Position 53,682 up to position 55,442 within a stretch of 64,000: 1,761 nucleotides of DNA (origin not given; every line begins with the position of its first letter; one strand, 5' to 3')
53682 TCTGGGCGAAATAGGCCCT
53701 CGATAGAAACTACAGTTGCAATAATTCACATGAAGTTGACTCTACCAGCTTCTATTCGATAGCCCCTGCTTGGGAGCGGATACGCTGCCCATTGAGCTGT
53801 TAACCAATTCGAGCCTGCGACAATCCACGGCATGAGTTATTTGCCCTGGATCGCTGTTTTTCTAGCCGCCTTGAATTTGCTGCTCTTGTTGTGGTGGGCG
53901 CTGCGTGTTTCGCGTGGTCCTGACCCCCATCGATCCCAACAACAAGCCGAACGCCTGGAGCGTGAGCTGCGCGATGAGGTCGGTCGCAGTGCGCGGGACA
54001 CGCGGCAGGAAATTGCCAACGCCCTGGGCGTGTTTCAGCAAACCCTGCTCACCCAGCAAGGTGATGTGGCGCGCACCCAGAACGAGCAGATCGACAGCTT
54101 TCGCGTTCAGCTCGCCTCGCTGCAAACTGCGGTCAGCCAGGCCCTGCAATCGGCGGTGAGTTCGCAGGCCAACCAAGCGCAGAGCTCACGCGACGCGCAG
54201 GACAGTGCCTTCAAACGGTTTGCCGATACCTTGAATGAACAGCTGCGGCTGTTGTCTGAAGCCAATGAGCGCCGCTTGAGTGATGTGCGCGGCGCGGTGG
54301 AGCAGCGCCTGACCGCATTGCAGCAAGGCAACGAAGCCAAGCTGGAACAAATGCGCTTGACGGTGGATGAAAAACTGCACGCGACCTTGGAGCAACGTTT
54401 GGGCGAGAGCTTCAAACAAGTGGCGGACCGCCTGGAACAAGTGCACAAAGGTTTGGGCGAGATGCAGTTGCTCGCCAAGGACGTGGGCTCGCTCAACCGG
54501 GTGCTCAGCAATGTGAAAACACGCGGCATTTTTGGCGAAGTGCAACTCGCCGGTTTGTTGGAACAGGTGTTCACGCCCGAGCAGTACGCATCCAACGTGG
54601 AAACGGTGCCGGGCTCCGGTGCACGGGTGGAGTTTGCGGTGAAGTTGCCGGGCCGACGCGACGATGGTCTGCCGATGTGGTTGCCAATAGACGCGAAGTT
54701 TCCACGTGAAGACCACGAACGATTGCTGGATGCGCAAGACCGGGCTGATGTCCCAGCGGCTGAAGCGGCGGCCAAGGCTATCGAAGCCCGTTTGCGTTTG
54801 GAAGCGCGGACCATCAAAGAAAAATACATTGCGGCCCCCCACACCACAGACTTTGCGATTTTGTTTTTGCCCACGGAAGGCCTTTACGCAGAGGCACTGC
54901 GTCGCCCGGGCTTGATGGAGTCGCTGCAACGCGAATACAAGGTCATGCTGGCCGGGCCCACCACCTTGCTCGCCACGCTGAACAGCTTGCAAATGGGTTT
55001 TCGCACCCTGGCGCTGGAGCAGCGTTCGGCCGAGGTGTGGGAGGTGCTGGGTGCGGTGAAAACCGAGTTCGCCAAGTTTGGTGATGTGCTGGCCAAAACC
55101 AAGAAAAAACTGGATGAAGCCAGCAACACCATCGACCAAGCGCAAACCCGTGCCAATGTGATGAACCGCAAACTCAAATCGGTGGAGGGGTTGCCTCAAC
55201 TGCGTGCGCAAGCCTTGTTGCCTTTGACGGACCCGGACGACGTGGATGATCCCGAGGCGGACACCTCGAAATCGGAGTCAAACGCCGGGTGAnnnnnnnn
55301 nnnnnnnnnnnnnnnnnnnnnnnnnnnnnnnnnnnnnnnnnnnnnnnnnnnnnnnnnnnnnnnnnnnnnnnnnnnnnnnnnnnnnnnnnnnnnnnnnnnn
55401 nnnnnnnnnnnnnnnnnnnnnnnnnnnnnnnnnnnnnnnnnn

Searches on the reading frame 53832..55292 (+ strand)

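Call 31: search_protein_families(library=pfam, proteins=[window:53832-55292:+], max_evalue=0.0001)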
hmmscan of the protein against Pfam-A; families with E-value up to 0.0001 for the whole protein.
window:53832-55292:+ (486 aa): 1 family
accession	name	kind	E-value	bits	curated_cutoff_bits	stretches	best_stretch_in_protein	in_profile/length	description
PF02646.22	RmuC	-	6.9e-76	255.6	26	1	170-455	2-285/291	RmuC family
